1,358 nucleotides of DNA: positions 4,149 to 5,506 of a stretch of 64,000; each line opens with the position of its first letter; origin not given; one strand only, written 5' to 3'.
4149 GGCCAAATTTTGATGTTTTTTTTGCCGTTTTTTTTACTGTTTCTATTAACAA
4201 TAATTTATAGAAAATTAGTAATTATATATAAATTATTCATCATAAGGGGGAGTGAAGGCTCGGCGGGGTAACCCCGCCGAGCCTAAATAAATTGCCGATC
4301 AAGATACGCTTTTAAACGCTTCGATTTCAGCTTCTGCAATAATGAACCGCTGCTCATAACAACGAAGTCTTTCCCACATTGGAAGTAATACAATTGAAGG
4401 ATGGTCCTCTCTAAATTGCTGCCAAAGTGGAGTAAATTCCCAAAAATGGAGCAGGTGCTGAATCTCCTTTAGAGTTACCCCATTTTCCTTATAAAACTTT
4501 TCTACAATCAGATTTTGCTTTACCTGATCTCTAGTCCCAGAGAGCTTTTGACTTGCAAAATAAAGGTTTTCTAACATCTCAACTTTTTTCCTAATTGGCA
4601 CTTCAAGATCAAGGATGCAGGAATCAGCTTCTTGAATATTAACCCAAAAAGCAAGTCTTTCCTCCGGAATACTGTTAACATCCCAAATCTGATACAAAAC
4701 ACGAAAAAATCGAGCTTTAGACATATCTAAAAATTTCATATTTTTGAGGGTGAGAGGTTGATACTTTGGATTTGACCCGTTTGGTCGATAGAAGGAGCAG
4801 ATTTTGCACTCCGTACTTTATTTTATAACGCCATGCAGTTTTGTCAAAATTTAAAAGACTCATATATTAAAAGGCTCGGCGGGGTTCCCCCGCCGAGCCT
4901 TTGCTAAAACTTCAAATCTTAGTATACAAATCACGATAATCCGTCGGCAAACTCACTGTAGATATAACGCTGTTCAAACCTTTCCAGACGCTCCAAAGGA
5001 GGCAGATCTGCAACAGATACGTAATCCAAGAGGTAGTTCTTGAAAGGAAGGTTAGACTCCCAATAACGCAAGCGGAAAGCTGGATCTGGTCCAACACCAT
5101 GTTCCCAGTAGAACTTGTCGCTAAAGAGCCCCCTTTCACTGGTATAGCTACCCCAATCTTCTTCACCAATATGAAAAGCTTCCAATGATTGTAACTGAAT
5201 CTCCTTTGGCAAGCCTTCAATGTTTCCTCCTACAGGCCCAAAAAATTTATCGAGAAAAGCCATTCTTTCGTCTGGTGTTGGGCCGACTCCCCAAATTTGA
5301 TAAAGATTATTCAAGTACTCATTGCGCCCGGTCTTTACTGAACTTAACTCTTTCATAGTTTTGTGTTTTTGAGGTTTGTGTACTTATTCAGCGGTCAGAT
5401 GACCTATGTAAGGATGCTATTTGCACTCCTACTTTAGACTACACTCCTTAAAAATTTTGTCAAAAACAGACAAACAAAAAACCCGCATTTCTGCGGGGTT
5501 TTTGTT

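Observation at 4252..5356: Tandem pair of paralogous unknown genes, each with its own near-identical GC hairpin terminator, inserted between rpsS and rplB in the S10 ribosomal operon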

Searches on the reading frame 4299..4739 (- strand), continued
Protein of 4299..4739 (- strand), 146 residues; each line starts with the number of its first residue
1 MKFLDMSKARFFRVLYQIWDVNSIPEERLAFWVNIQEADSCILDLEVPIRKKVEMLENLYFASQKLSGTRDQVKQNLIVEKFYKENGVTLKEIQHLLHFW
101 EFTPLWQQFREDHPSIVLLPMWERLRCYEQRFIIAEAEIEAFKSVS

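Call 58: search_protein_families(library=pfam, proteins=[P0004, P0006, P0007, P0009, P0011, P0012, P0013, P0015, P0016, P0017], max_evalue=1)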
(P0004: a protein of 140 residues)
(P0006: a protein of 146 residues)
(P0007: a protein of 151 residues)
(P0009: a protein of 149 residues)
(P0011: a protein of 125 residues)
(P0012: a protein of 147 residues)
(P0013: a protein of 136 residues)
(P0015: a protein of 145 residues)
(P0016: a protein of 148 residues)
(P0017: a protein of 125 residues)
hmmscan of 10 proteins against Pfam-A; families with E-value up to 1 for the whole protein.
P0004 (140 aa): 0 families

P0006 (146 aa): 0 families

P0007 (151 aa): 1 family
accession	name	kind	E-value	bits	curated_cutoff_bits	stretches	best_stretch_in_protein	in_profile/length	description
PF10391.15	DNA_pol_lambd_f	-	0.15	12.3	29.8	1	15-30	3-18/51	Fingers domain of DNA polymerase lambda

P0009 (149 aa): 1 family
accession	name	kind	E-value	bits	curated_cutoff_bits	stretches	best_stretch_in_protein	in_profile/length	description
PF02576.22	RimP_N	-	0.033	15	22.7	1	34-68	23-56/73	RimP N-terminal domain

P0011 (125 aa): 0 families

P0012 (147 aa): 1 family
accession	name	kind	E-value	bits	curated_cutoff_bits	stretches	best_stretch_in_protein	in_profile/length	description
PF11113.13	Phage_head_chap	-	0.036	14.6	25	0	34-48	30-44/56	Head assembly gene product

P0013 (136 aa): 1 family
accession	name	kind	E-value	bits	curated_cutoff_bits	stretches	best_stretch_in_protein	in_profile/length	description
PF11798.14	IMS_HHH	-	0.2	12.4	24.4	1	14-26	15-27/32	IMS family HHH motif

P0015 (145 aa): 0 families

P0016 (148 aa): 2 families
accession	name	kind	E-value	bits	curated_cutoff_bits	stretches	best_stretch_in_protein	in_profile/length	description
PF10391.15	DNA_pol_lambd_f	-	0.0028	17.9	29.8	1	11-25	3-17/51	Fingers domain of DNA polymerase lambda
PF11798.14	IMS_HHH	-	0.16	12.7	24.4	1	13-26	15-28/32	IMS family HHH motif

P0017 (125 aa): 0 families

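Call 70: search_protein_families(library=pfam, proteins=[L016:1911-2483:+, L020:779-1435:+, L012:2664-3155:+, L012:4519-4983:+], max_evalue=0.1)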
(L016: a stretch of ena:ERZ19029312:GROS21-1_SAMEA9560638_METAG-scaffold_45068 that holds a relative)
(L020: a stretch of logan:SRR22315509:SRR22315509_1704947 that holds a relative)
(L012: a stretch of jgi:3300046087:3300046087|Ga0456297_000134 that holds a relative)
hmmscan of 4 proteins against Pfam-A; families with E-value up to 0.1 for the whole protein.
L016:1911-2483:+ (190 aa): 1 family
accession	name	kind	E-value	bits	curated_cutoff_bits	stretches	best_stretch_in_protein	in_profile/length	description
PF02558.23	ApbA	-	0.045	13.8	22.2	1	46-89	33-80/150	Ketopantoate reductase PanE/ApbA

L020:779-1435:+ (218 aa): 0 families

L012:2664-3155:+ (163 aa): 1 family
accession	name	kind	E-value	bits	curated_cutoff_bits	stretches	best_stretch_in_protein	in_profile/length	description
PF00233.25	PDEase_I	-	0.0019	18.4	24.8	1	5-29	25-49/238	3'5'-cyclic nucleotide phosphodiesterase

L012:4519-4983:+ (154 aa): 2 families
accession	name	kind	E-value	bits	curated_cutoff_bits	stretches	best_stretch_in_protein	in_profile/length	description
PF20985.2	Legum_prodom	-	0.0041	17.8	25.2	1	90-152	29-91/97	Legumain, prodomain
PF01358.24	PARP_regulatory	-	0.011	15.1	25.4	1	44-128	182-268/292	Poly A polymerase regulatory subunit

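Call 78: find_encoding_contigs(protein=P0004, flank=6000)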
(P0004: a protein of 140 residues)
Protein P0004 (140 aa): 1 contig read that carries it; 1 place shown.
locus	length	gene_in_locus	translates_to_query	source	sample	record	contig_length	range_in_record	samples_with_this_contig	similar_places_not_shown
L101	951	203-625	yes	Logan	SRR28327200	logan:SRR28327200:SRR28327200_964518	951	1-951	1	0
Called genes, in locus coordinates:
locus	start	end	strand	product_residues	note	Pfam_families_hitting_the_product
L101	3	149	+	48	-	?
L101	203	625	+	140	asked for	-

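Call 79: find_encoding_contigs(protein=P0021, flank=5000)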
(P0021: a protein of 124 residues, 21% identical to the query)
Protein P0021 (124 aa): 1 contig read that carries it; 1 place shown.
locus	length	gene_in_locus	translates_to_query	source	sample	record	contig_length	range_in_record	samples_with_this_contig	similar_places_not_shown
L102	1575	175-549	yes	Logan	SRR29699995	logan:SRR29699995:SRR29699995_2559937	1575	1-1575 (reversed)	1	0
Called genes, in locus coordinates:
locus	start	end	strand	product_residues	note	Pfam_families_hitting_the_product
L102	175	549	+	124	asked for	-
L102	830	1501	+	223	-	-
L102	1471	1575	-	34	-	?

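Call 94: find_encoding_contigs(protein=P0010, flank=8000)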
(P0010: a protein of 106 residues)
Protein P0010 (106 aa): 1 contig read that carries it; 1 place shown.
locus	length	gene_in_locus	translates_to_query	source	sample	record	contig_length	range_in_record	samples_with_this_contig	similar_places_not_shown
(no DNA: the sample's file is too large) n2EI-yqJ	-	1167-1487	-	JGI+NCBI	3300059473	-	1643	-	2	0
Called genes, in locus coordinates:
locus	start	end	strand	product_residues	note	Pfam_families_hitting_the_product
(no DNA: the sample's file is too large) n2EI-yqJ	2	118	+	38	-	?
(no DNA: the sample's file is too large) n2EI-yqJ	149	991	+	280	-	PF00181:Ribosomal_L2_N, PF03947:Ribosomal_L2_C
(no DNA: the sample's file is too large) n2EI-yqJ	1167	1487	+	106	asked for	-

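Call 95: find_encoding_contigs(protein=P0014, flank=8000)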
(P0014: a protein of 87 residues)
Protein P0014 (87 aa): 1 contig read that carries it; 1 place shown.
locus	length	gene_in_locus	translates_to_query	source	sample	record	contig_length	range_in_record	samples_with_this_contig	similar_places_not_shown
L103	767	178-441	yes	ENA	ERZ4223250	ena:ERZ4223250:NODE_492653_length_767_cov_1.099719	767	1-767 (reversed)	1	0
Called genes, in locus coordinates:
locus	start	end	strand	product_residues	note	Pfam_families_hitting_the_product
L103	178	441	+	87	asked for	-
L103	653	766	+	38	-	?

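Call 97: find_encoding_contigs(protein=P0008, flank=8000)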
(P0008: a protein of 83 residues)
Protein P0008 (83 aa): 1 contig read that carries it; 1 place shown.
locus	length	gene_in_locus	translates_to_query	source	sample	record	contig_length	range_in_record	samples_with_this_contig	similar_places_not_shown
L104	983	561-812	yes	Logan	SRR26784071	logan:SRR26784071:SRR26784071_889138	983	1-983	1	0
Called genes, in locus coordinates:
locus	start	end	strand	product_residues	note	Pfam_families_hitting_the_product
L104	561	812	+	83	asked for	-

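Call 119: find_related_loci(query=window:4299-4739:-, collection=viral_contigs, flank=3000)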
Query window:4299-4739:- (146 aa) in viral_contigs; peptide patterns used: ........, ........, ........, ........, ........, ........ (x = any residue, [..] = any of these).
25 stretches matched a pattern, but none encodes a relative of the query by tblastn (E <= 1e-3).

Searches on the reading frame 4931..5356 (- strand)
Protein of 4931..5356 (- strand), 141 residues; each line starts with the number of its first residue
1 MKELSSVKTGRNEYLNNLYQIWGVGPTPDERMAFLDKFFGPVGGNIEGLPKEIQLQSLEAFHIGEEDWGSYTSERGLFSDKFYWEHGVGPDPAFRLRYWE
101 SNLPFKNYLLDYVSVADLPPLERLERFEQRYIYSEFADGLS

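Call 4: search_protein_families(library=pfam, proteins=[window:4931-5356:-], max_evalue=1)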
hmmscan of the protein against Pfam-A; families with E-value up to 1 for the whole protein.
window:4931-5356:- (141 aa): 0 families

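Call 11: find_homologous_proteins(query=window:4931-5356:-)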
Query window:4931-5356:- (141 aa): 1 proteins with E <= 0.001 among 17 candidates.
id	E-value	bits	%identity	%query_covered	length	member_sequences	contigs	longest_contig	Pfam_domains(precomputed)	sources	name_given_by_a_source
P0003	2.7e-92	325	100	100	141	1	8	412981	-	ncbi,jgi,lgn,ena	ncbi:MAG: hypothetical protein WCQ00_00660 [bacterium]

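Call 12: search_protein_families(library=phrogs, proteins=[window:4931-5356:-], max_evalue=1)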
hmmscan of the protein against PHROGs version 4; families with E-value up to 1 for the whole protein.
window:4931-5356:- (141 aa): 1 family
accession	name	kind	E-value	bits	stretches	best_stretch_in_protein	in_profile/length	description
phrog_30140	-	unknown function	0.37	12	1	61-69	11-19/53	-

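Call 13: search_protein_families(library=ncbifam, proteins=[window:4931-5356:-], max_evalue=1)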
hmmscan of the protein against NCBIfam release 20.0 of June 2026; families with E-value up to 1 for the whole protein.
window:4931-5356:- (141 aa): 0 families

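Call 16: find_encoding_contigs(protein=P0003, flank=10000, max_places=10)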
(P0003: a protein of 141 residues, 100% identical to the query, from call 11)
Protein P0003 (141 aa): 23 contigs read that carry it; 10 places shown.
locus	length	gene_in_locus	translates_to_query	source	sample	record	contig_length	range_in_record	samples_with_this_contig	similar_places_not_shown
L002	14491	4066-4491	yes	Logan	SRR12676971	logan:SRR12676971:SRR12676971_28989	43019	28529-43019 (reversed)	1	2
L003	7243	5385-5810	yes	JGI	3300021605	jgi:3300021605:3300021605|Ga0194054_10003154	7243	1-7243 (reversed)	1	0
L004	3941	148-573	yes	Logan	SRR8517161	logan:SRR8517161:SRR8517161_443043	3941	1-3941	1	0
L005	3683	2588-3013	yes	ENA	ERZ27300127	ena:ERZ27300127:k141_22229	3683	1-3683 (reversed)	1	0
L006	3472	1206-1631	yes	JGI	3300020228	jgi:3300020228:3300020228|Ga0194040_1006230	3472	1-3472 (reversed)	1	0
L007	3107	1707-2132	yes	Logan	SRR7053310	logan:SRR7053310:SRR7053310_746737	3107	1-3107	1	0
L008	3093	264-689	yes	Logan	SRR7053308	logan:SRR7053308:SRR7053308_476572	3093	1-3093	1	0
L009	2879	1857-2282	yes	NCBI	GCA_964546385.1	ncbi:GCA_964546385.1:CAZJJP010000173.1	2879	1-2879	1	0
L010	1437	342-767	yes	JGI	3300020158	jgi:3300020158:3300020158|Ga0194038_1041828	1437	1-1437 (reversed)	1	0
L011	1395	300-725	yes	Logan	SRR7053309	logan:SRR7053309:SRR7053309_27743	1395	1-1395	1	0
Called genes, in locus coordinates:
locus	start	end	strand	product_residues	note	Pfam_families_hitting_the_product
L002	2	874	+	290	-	?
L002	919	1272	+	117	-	PF00338:Ribosomal_S10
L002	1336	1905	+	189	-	PF00297:Ribosomal_L3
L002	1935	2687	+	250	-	PF00573:Ribosomal_L4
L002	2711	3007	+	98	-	PF00276:Ribosomal_L23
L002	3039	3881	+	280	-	PF00181:Ribosomal_L2_N, PF03947:Ribosomal_L2_C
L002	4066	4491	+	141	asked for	-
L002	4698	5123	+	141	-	-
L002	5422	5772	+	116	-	PF00203:Ribosomal_S19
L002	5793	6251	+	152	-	PF00237:Ribosomal_L22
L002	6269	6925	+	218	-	PF07650:KH_2, PF00189:Ribosomal_S3_C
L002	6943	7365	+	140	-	PF00252:Ribosomal_L16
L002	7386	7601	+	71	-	PF00831:Ribosomal_L29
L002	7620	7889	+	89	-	PF00366:Ribosomal_S17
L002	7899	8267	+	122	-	PF00238:Ribosomal_L14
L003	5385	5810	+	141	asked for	-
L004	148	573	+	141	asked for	-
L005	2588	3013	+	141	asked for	-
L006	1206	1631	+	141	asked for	-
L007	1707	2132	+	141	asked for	-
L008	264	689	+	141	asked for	-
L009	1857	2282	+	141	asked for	-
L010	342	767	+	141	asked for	-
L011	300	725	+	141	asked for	-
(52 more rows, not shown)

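Call 116: predict_structure(alignment_id=A9)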
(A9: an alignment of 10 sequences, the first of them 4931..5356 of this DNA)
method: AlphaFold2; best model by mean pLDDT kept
length: 141 residues; sequences in the alignment: 10
mean_pLDDT: 83.6   pTM: 0.74
mean pLDDT of the five models: 83.6, 82.8, 81.7, 80.7, 66.3
residues with pLDDT >= 90: 57; 70-90: 60; 50-70: 21; < 50: 3
segments of 3 or more residues with pLDDT < 50: none
pLDDT, mean of each block of 10 residues (from residue 1): 62 91 94 91 84 93 77 86 92 91 75 80 89 69 41
secondary structure, 60 per line:
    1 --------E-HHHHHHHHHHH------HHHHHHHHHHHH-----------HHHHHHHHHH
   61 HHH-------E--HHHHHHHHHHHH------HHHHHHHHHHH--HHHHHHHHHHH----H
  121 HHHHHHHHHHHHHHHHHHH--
elements in order: H11-21 H28-39 H51-63 H74-85 H92-102 H105-115 H120-139

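Call 120: find_related_loci(query=window:4931-5356:-, collection=viral_contigs, flank=3000)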
Query window:4931-5356:- (141 aa) in viral_contigs; peptide patterns used: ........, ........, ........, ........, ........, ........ (x = any residue, [..] = any of these).
4 stretches matched a pattern, but none encodes a relative of the query by tblastn (E <= 1e-3).

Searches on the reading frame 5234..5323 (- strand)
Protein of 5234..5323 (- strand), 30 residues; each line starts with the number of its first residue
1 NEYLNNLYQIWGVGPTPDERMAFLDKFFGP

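Call 102: search_solved_structures(query=A8, max_evalue=10, show_alignments=3)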
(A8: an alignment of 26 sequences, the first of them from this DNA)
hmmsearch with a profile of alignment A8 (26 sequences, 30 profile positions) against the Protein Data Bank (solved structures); distinct sequences matched with E-value up to 10: 2.
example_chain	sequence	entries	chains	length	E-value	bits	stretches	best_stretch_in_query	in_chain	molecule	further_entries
2gtv_X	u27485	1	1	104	1.1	12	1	3-15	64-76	chorismate mutase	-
4lrv_A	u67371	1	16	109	1.3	11.7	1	12-27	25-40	DNA sulfur modification protein DndE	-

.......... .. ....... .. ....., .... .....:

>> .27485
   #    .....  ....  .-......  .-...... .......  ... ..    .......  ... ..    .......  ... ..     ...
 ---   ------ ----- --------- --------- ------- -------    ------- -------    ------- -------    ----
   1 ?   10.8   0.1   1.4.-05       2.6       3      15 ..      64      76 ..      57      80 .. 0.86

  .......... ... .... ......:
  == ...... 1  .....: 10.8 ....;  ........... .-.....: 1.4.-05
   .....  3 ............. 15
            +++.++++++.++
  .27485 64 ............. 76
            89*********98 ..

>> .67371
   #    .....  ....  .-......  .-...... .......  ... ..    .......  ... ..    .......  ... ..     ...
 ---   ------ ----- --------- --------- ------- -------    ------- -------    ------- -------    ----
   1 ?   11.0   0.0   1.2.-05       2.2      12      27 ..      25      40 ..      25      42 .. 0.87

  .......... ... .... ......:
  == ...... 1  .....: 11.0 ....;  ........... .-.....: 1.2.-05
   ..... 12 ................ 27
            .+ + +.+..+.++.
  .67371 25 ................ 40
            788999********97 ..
